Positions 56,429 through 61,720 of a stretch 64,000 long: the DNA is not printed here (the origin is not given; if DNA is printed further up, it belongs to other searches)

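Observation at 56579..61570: Architecture of the 1663-aa cytochrome c: TM anchor, ~350-aa coiled-coil-like stalk, PDZ-like insert, eight CxxCH motifs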

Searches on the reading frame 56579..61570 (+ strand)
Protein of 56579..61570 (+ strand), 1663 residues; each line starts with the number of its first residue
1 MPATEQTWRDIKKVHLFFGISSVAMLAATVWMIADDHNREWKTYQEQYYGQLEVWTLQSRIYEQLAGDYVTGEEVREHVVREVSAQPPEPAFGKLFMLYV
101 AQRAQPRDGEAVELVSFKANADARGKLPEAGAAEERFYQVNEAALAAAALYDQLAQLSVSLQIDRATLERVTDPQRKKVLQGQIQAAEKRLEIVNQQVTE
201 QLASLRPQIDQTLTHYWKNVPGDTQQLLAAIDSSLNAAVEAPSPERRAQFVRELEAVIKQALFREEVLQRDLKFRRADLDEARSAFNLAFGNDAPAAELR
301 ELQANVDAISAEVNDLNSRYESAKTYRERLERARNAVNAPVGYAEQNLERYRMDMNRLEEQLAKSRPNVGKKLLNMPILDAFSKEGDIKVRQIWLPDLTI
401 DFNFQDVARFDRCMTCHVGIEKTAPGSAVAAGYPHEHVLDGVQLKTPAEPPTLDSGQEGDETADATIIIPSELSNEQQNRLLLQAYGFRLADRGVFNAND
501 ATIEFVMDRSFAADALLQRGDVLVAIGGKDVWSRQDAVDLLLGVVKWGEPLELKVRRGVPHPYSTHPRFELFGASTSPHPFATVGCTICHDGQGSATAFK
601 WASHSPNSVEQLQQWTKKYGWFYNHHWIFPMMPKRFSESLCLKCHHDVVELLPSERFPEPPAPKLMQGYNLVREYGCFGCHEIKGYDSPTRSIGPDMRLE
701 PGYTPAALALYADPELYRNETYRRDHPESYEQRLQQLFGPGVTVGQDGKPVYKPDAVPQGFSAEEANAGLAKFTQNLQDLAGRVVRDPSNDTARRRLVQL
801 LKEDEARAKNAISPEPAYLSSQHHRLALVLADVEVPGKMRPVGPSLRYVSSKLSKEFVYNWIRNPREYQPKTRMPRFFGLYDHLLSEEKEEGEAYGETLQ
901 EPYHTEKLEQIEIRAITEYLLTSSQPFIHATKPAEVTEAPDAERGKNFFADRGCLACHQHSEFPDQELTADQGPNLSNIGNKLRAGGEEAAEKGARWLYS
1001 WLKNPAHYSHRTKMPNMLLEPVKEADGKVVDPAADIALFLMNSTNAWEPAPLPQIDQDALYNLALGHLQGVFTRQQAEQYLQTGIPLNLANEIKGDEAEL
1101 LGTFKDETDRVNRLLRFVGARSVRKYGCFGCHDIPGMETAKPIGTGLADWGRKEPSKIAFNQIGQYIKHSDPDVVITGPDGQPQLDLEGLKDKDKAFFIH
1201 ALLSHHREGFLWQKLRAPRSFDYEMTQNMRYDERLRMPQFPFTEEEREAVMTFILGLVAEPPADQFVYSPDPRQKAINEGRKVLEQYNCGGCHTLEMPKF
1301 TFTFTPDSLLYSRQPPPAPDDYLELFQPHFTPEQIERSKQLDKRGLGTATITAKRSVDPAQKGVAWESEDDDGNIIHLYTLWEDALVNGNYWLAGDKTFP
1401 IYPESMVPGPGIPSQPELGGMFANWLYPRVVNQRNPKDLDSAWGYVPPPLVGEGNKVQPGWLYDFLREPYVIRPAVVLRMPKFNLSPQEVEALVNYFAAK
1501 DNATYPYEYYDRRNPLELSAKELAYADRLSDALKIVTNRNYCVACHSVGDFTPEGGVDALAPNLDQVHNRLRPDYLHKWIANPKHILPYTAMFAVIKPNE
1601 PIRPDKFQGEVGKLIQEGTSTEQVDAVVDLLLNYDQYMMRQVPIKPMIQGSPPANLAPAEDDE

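Call 3: search_protein_families(library=pfam, proteins=[window:56579-61570:+], max_evalue=1)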
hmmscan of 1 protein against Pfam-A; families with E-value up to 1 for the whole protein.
window:56579-61570:+ (1663 aa): 14 families
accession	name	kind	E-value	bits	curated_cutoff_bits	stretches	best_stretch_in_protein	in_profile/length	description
PF00034.26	Cytochrom_C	-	6.6e-20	72.7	21.3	2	942-1020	1-72/90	Cytochrome c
PF13442.11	Cytochrome_CBB3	-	4.3e-11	43.4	27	1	1539-1584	11-45/68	Cytochrome C oxidase, cbb3-type, subunit III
PF11845.13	Tll0287-like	-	2.9e-07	31.4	24.1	0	1086-1135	63-111/144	Tll0287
PF02433.20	FixO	-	1.8e-05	24.8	29.6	1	842-914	102-175/219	Cytochrome C oxidase, mono-heme subunit/FixO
PF17820.7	PDZ_6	-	2.5e-05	24.4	27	1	506-556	5-53/54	PDZ domain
PF14522.11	Cytochrome_C7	-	9.2e-05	22.6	24.8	0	583-681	13-66/67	Cytochrome c7 and related cytochrome c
PF22113.1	Mtrc-MtrF_II-IV_dom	-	0.0011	18.9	30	0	579-682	77-164/176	Outer membrane cytochrome MtrC/MtrF-like, domains II/IV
PF13180.12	PDZ_2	-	0.0042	17.8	27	1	500-558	13-70/80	PDZ domain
PF00595.29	PDZ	-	0.005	17.6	23.2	1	486-545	12-73/81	PDZ domain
PF09699.15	Paired_CXXCH_1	-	0.0052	16.9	20.6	0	579-598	1-21/41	Doubled CXXCH motif (Paired_CXXCH_1)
PF14537.11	Cytochrom_c3_2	-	0.0077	17.1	25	0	619-682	28-65/79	Cytochrome c3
PF24627.1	PUMA_CC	-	0.012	16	30.1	1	298-365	2-69/74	PUMA coiled-coil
PF18385.6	Tiam_CC_Ex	-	0.44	11.3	25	0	168-195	17-44/98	T-lymphoma invasion and metastasis CC-Ex domain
PF16566.10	CREPT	-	0.64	10.5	29.3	0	139-219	9-87/147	Cell-cycle alteration and expression-elevated protein in tumour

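Call 4: search_protein_families(library=ncbifam, proteins=[window:56579-61570:+], max_evalue=1)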
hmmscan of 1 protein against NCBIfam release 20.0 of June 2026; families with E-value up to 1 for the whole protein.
window:56579-61570:+ (1663 aa): 18 families
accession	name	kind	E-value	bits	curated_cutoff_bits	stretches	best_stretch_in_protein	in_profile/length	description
TIGR04485.1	thiosulf_SoxX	equivalog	1.7e-24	86.3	61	3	1541-1633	4-77/78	sulfur oxidation c-type cytochrome SoxX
NF040971.1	cytc_ExtS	equivalog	4.5e-07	29.4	100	1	1477-1594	127-247/262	selenite/tellurite reduction operon c-type cytochrome lipoprotein ExtS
NF045774.1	cytochro_C551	exception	4e-06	26.8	118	0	938-984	35-74/110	cytochrome c551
NF041199.1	trx7_PDZ_seleno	equivalog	1.3e-05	24.3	300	1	500-558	204-262/390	Trx7/PDZ domain-containing (seleno)protein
TIGR00781.1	ccoO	equivalog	3.9e-05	23.5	200.65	1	842-914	102-175/232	cytochrome-c oxidase, cbb3-type subunit II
NF011054.0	PRK14486.1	equivalog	7.2e-05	22.4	447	1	842-921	103-184/294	putative bifunctional cbb3-type cytochrome c oxidase subunit II/cytochrome c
TIGR02603.1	CxxCH_TIGR02603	domain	0.00033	20.7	68.15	1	940-981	1-36/134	putative heme-binding domain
NF011055.0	PRK14487.1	subfamily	0.00053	19.5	218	1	842-911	108-178/212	cbb3-type cytochrome c oxidase subunit II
TIGR02168.1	SMC_prok_B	equivalog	0.016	12.9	567.35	1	140-366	688-909/1181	chromosome segregation protein SMC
TIGR02169.1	SMC_prok_A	equivalog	0.024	12.3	729.4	1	165-366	208-938/1165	chromosome segregation protein SMC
NF040960.1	MamE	equivalog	0.026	13.1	800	1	491-555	465-522/659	magnetosome formation protease MamE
TIGR02037.1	degP_htrA_DO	subfamily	0.035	13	416.2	1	498-557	258-316/434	Do family serine endopeptidase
NF041521.1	HhoA_HhoB_HtrA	equivalog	0.068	12.5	450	1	502-558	266-321/335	HhoA/HhoB/HtrA family serine endopeptidase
TIGR03153.1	cytochr_NrfH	equivalog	0.096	12.7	134.2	0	583-682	52-134/138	cytochrome c nitrite reductase small subunit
NF041895.1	choice_anch_V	domain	0.16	12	42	0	582-610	23-50/150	choice-of-anchor V domain-containing protein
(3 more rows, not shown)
